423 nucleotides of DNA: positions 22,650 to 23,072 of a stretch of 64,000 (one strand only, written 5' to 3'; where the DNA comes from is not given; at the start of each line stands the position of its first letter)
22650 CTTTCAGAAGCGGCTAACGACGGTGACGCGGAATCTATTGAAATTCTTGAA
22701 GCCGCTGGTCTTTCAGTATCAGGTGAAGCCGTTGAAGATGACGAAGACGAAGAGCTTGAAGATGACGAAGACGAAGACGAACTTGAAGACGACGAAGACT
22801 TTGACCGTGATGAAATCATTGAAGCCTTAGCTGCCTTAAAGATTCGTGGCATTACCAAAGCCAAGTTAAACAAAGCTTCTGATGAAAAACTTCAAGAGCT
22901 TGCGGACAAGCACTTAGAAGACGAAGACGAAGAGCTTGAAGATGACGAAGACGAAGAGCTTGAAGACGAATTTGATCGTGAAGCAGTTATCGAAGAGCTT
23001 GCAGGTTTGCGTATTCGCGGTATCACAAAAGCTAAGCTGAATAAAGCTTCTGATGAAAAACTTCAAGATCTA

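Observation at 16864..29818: Candidate electrostatic scaffold/client system: acidic disordered proteins plus basic tails on core enzymes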

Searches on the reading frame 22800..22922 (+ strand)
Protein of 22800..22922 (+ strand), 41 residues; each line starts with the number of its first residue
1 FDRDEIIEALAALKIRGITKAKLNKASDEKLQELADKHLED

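Call 91: search_solved_structures(query=A8, max_evalue=10, show_alignments=3)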
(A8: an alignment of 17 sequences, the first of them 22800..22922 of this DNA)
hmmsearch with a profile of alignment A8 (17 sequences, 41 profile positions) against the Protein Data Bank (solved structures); distinct sequences matched with E-value up to 10: 6.
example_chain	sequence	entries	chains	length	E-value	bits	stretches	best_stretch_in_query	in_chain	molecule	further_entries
7bso_A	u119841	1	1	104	0.026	18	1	14-40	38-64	NACHT, LRR and PYD domains-containing protein 9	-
3bm3_A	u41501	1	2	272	0.03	17.8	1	2-37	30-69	PspGI restriction endonuclease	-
6z2g_A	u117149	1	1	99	0.11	16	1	14-40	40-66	NACHT, LRR and PYD domains-containing protein 9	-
3a74_A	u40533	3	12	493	0.16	15.5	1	24-38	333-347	Lysyl-tRNA synthetase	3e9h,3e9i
1oyz_A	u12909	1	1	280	1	13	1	23-38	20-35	Hypothetical protein yibA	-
9srb_BA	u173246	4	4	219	3.6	11.2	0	25-33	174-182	Large ribosomal subunit protein uL1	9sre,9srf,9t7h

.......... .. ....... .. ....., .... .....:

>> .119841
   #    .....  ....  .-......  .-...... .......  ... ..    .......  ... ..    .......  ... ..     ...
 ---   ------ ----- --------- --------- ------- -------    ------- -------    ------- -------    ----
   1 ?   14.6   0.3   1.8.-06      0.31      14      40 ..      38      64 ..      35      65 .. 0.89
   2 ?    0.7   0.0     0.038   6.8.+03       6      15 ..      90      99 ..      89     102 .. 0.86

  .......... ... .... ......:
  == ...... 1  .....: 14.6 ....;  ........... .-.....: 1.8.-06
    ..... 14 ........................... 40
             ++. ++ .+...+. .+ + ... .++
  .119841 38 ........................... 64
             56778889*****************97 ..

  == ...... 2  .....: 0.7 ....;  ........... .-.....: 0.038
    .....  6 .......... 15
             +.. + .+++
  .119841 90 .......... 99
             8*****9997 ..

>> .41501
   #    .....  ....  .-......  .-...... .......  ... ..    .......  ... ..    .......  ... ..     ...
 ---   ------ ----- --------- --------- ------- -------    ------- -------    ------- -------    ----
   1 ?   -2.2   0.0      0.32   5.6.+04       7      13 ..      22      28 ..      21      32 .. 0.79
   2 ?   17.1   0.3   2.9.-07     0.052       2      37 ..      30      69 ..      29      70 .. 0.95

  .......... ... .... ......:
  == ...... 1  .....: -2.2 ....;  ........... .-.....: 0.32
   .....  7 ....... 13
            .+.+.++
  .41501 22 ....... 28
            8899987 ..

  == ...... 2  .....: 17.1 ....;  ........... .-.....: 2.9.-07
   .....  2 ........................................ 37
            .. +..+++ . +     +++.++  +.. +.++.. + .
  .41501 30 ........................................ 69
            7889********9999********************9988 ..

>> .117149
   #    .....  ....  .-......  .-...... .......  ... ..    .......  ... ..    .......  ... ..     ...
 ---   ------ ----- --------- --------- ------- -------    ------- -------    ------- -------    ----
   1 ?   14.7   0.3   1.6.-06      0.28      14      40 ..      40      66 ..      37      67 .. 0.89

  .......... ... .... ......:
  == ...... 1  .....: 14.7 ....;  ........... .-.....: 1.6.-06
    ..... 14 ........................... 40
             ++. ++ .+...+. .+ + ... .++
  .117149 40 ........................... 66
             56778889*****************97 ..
